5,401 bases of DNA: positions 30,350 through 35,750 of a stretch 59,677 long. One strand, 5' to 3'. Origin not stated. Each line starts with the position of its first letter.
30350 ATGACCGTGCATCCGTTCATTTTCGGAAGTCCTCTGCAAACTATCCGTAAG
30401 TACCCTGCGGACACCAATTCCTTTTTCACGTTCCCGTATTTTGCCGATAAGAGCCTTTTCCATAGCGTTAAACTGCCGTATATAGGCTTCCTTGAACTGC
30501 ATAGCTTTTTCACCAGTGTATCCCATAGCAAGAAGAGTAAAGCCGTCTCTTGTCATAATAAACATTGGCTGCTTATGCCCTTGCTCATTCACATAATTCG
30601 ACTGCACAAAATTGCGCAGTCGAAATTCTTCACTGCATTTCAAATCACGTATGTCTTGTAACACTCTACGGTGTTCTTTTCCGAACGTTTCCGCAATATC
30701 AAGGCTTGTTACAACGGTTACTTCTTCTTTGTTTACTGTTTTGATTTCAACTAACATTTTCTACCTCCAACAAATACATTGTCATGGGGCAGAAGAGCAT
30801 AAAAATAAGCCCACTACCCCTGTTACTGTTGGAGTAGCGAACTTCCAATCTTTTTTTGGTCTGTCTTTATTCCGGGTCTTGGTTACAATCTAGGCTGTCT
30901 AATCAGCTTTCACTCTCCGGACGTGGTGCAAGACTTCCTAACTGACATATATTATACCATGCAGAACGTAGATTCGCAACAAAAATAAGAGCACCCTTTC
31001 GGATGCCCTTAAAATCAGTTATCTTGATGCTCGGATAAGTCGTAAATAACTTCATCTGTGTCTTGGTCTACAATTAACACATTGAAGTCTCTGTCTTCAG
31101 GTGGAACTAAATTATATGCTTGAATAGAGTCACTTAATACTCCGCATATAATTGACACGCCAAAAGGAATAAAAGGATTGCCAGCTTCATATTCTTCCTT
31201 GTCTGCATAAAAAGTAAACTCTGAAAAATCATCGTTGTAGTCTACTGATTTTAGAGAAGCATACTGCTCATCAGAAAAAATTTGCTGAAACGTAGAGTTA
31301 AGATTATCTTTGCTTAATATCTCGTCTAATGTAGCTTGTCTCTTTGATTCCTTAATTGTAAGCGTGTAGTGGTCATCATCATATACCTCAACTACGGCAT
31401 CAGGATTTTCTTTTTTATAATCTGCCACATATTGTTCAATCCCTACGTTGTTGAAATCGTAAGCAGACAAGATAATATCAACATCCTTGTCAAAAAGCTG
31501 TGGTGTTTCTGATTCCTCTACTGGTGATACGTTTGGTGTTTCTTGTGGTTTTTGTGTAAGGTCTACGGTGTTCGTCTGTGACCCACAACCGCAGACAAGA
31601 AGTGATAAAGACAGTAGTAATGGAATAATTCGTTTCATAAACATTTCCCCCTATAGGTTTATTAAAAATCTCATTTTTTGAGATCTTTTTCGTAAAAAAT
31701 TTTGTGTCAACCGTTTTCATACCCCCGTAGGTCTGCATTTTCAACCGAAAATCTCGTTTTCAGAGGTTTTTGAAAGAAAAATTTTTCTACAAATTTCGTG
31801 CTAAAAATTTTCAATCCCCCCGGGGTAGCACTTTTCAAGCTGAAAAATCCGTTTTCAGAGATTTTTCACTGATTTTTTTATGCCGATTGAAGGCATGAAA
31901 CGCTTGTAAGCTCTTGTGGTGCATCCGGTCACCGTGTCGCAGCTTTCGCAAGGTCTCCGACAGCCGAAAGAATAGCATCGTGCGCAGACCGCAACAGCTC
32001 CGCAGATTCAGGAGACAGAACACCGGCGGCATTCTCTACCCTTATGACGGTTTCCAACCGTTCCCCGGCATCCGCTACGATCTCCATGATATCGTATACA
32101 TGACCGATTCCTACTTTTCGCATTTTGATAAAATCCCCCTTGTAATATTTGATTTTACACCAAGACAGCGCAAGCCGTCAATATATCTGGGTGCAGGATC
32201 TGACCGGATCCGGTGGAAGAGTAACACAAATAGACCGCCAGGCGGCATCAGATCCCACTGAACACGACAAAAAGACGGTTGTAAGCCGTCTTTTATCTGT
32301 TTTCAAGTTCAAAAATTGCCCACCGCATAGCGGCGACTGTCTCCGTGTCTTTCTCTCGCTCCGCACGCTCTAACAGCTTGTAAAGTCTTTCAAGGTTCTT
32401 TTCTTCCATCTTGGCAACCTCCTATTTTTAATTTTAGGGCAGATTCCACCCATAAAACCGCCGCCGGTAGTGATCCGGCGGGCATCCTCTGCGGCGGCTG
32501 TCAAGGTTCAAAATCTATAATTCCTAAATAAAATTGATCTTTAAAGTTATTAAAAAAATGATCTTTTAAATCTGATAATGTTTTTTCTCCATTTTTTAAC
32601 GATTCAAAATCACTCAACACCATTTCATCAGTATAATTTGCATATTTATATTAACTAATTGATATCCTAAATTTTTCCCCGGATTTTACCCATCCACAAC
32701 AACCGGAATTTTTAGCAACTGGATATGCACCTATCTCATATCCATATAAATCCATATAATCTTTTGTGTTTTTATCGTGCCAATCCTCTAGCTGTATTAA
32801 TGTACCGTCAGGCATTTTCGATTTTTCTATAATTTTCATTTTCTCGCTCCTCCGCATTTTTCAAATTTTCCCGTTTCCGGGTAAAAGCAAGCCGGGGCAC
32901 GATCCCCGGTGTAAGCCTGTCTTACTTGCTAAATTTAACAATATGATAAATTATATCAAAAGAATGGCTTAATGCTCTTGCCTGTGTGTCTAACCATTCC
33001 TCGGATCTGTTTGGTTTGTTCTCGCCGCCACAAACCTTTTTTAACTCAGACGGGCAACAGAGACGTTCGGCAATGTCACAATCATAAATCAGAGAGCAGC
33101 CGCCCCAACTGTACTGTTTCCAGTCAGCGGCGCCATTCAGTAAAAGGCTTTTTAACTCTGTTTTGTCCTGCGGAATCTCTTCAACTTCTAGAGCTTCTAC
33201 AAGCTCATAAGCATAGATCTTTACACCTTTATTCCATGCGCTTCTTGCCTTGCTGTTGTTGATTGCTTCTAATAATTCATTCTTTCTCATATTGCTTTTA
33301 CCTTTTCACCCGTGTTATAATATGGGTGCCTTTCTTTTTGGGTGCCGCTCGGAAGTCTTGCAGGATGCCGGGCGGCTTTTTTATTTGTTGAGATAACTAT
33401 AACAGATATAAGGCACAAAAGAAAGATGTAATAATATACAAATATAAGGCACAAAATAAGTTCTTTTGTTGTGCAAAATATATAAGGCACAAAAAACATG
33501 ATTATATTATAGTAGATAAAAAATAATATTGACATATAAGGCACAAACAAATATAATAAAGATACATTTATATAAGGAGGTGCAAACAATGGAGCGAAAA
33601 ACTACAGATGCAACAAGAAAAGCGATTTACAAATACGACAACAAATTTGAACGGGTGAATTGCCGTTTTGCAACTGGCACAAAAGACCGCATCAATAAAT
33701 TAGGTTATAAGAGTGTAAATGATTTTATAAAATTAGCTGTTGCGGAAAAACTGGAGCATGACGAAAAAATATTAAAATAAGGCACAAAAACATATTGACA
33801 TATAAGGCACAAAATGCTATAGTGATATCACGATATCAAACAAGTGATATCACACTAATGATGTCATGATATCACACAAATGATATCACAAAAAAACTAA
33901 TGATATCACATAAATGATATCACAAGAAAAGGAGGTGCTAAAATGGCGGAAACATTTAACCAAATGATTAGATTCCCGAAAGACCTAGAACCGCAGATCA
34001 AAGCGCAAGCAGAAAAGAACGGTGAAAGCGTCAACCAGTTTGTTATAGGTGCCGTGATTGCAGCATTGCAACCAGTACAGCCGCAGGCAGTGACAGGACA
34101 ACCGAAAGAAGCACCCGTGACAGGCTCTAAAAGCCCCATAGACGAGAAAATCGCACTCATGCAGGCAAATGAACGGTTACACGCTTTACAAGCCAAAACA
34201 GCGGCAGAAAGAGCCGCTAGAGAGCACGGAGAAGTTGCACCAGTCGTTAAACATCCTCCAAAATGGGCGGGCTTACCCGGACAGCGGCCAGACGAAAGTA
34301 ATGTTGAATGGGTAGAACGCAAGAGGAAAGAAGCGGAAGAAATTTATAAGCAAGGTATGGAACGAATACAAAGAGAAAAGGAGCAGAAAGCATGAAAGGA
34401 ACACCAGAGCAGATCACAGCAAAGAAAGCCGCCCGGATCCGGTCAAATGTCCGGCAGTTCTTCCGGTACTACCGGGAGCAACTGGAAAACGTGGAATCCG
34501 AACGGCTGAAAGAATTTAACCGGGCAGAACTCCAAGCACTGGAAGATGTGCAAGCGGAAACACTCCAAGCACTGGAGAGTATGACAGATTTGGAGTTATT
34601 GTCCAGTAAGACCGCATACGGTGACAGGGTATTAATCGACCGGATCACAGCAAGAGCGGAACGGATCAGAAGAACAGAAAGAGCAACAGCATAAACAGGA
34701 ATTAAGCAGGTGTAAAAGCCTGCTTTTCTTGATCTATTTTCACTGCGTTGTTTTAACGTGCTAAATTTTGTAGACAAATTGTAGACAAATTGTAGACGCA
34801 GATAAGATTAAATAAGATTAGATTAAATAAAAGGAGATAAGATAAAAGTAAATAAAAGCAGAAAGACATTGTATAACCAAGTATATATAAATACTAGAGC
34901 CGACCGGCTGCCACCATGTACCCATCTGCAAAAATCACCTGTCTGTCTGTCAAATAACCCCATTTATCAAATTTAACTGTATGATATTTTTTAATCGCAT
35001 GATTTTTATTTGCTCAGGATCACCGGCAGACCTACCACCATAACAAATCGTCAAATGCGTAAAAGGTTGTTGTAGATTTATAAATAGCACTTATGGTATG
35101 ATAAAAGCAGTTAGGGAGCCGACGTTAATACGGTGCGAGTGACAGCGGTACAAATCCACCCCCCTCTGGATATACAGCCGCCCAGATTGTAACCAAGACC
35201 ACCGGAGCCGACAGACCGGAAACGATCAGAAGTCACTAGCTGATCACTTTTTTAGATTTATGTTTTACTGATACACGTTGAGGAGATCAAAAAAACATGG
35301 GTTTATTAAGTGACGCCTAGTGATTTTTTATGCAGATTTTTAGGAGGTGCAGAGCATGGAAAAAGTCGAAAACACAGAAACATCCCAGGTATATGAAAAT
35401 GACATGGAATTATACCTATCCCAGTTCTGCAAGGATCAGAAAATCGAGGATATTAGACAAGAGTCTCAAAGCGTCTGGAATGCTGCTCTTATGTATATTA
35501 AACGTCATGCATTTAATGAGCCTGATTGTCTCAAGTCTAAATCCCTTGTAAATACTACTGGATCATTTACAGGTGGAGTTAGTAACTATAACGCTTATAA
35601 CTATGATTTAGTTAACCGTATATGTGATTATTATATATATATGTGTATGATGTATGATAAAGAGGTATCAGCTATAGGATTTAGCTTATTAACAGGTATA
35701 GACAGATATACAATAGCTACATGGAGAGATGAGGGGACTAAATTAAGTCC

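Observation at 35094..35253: Paralogous promoter / structured leader RNA / terminator module in front of the late (terminase) operon, with compensatory base changes relative to a second copy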

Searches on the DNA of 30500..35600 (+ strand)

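Call 5: search_rna_families(source=window, start=30500, end=35600, threshold=evalue, max_evalue=10, show_alignments=4)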
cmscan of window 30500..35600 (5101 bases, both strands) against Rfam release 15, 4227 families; matches with E-value up to 10: 7.
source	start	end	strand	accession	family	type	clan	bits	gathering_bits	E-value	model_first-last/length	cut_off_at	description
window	32460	32579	-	RF00012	U3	Gene; snRNA; snoRNA; CD-box;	CL00100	20.9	34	0.13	1-219/219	no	Small nucleolar RNA U3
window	33863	33931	-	RF00727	bantam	Gene; miRNA;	CL00091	20.4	61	2.9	1-82/82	no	bantam microRNA precursor family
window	33364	33430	+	RF01839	eeev_FSE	Cis-reg; frameshift_element;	-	20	80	1.7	1-73/73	no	eastern equine encephalitis ribosomal frameshift element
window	30609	30699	+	RF02697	LDH1_5p_UTR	Cis-reg;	-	19.8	113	7.6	1-102/102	no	LDH1 5'UTR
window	30650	30775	-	RF03077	RT-2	Gene; sRNA;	-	17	40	0.89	1-222/222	no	RT-2 RNA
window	35528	35552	-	RF01346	CRISPR-DR36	Gene; CRISPR;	-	15.6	38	8.4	1-36/36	no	CRISPR RNA direct repeat element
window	35523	35548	-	RF02129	GNAS-AS1_3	Gene; lncRNA;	-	14.8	42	7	1-38/38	no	GNAS antisense RNA 1 conserved region 3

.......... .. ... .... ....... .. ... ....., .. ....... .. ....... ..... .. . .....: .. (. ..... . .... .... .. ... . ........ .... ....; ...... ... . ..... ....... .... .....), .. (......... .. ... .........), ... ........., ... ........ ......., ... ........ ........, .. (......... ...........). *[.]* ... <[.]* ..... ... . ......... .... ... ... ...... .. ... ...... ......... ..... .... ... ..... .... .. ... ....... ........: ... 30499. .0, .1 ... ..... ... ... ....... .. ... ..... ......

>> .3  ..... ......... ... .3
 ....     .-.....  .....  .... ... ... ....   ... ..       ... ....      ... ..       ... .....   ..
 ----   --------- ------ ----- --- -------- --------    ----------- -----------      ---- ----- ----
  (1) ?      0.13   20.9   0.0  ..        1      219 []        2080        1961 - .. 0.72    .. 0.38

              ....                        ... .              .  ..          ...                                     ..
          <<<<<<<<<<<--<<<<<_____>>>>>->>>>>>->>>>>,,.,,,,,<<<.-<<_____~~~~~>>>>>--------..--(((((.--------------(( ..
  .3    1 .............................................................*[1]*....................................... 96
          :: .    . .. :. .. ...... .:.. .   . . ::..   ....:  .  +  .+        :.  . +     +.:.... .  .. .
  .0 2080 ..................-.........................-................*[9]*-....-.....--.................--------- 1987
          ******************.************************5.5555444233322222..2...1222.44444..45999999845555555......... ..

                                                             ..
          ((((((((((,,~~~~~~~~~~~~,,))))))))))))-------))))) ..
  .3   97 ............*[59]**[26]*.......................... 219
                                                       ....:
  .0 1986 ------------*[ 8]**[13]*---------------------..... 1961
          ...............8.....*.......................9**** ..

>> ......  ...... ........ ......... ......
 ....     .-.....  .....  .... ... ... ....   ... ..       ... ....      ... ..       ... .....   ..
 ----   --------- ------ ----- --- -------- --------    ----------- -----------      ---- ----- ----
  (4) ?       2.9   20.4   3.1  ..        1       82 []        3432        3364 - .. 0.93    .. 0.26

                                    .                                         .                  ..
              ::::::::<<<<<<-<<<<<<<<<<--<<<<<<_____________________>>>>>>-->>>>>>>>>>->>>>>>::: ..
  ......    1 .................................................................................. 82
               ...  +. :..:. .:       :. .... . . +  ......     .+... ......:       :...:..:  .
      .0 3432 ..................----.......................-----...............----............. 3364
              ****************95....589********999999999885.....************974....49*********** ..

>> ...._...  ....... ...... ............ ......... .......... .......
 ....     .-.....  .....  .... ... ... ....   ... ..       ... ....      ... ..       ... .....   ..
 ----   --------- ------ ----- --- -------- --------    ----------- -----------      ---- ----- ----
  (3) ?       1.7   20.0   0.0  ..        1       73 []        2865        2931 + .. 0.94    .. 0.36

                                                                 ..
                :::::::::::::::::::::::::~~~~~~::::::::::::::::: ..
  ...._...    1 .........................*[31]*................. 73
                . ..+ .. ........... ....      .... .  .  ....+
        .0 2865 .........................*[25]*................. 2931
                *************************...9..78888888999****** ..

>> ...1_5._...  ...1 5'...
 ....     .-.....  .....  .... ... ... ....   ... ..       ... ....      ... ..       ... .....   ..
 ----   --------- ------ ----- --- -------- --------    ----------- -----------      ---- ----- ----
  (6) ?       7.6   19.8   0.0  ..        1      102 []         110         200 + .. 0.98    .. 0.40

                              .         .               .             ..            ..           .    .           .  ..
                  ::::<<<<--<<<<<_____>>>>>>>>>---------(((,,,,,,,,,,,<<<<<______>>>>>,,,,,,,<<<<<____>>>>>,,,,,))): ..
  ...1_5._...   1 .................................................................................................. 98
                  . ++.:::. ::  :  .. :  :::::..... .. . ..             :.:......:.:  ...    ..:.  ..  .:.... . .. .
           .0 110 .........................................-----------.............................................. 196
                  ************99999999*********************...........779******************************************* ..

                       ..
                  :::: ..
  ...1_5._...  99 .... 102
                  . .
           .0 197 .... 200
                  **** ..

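Call 13: search_dna_similar(query=window:35094-35260:+, collection=phages, mode=distant, max_evalue=1, max_rows=40)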
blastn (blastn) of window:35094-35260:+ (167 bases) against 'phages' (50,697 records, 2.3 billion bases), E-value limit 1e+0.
No match.

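Call 14: search_dna_similar(query=window:30790-30985:-, collection=phages, mode=distant, max_evalue=1, max_rows=40)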
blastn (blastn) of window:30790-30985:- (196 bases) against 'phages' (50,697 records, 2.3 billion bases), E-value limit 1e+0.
No match.

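Call 33: build_rna_model(alignment_id=A3, structure=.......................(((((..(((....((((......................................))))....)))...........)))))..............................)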
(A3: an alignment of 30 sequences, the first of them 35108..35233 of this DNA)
Model R1 built from alignment A3 (30 sequences, 136 columns); structure: as given.
model positions 126; base pairs 12; branch points 0; effective number of sequences 1.56; information 0.59 bits per position. Calibrated on 0.2 Mb of random sequence (short: E-values are rough).
structure used (alignment columns):
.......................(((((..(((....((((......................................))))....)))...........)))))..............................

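Call 34: search_with_rna_model(model_id=R1, source=window, filters=off, max_evalue=10)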
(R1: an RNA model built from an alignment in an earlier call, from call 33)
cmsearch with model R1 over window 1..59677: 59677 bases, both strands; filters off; matches with E-value up to 10: 20.
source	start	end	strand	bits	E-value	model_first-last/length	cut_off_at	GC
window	35108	35233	+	152.8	8.8e-33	1-126/126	no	0.56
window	30841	30944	-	106.4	3.3e-22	1-126/126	no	0.44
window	34604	34673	+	15.8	0.15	1-126/126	no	0.51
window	44812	44880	+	12.5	0.82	1-126/126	no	0.33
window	8557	8597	+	11.1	1.7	1-126/126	no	0.41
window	19661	19729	+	10.4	2.5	1-126/126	no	0.29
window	2745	2824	+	9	5.2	1-126/126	no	0.51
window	53316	53377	+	9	5.3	31-91/126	no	0.47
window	35941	36017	+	9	5.4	1-126/126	no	0.43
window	21966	22003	+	8.7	6.2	1-126/126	no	0.34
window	10738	10797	+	8.5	6.8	1-126/126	no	0.33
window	14735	14802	+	8.5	6.8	1-126/126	no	0.41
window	15573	15623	+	8.4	7.1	1-126/126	no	0.37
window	20859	20925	+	8.4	7.3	1-126/126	no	0.34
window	52716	52782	-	8.2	8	1-126/126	no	0.42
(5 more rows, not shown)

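Call 35: search_with_rna_model(model_id=R1, source=L120, filters=off, max_evalue=10, show_alignments=3)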
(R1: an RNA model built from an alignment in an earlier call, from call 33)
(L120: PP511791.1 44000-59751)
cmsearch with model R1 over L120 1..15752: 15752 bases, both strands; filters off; matches with E-value up to 10: 10.
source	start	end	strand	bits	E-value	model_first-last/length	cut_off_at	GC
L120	579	615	-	10.3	0.7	1-126/126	no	0.32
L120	14970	15037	+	8.2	2.1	1-126/126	no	0.38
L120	12928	12980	+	7.8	2.6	1-126/126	no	0.42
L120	10303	10367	+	7.2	3.5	1-126/126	no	0.32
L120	7831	7940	+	7.1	3.8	1-126/126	no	0.49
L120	1642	1683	+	7.1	3.8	1-126/126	no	0.29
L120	9539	9600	+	6.6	5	1-126/126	no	0.47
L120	5641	5730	-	6.1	6.5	1-126/126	no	0.48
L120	5111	5164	+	6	6.6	1-126/126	no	0.35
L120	10026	10081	+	5.9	7.2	1-126/126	no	0.38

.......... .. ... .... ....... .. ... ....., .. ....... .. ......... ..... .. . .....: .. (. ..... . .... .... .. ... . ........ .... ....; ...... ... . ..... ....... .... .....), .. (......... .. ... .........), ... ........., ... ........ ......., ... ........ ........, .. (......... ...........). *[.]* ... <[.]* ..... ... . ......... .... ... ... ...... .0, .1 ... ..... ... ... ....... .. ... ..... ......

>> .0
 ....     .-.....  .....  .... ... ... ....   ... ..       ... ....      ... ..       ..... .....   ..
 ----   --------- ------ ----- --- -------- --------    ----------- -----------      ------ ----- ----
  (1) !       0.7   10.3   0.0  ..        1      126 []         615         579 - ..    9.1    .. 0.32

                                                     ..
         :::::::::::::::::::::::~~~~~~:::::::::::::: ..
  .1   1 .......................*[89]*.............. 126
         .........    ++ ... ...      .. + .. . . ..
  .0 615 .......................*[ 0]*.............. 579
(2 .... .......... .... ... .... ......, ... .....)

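Call 40: search_with_rna_model(model_id=R1, sources=[L198, L199, L194, L191, L200, L183, L168, L171], filters=off, max_evalue=1, show_alignments=4)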
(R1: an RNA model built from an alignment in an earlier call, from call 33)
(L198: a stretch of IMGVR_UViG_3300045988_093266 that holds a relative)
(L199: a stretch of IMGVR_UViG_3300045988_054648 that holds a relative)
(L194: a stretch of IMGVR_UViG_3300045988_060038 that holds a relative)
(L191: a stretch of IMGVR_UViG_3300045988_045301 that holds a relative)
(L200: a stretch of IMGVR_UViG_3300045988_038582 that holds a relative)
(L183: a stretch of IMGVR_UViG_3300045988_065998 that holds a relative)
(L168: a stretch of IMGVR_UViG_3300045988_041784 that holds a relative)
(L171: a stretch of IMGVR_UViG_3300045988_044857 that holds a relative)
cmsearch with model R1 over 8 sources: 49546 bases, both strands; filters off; matches with E-value up to 1: 8.
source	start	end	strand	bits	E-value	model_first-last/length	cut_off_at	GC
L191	2751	2876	+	154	3.9e-33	1-126/126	no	0.57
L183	2751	2876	+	152.9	7e-33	1-126/126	no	0.54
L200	2751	2877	+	151.6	1.3e-32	1-126/126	no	0.58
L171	2224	2349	+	151.6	1.4e-32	1-126/126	no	0.59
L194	2751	2876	+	151.4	1.5e-32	1-126/126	no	0.59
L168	2752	2877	+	146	2.5e-31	1-126/126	no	0.56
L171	761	830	+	12.5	0.69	1-126/126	no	0.54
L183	3583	3673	+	12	0.92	1-126/126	no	0.43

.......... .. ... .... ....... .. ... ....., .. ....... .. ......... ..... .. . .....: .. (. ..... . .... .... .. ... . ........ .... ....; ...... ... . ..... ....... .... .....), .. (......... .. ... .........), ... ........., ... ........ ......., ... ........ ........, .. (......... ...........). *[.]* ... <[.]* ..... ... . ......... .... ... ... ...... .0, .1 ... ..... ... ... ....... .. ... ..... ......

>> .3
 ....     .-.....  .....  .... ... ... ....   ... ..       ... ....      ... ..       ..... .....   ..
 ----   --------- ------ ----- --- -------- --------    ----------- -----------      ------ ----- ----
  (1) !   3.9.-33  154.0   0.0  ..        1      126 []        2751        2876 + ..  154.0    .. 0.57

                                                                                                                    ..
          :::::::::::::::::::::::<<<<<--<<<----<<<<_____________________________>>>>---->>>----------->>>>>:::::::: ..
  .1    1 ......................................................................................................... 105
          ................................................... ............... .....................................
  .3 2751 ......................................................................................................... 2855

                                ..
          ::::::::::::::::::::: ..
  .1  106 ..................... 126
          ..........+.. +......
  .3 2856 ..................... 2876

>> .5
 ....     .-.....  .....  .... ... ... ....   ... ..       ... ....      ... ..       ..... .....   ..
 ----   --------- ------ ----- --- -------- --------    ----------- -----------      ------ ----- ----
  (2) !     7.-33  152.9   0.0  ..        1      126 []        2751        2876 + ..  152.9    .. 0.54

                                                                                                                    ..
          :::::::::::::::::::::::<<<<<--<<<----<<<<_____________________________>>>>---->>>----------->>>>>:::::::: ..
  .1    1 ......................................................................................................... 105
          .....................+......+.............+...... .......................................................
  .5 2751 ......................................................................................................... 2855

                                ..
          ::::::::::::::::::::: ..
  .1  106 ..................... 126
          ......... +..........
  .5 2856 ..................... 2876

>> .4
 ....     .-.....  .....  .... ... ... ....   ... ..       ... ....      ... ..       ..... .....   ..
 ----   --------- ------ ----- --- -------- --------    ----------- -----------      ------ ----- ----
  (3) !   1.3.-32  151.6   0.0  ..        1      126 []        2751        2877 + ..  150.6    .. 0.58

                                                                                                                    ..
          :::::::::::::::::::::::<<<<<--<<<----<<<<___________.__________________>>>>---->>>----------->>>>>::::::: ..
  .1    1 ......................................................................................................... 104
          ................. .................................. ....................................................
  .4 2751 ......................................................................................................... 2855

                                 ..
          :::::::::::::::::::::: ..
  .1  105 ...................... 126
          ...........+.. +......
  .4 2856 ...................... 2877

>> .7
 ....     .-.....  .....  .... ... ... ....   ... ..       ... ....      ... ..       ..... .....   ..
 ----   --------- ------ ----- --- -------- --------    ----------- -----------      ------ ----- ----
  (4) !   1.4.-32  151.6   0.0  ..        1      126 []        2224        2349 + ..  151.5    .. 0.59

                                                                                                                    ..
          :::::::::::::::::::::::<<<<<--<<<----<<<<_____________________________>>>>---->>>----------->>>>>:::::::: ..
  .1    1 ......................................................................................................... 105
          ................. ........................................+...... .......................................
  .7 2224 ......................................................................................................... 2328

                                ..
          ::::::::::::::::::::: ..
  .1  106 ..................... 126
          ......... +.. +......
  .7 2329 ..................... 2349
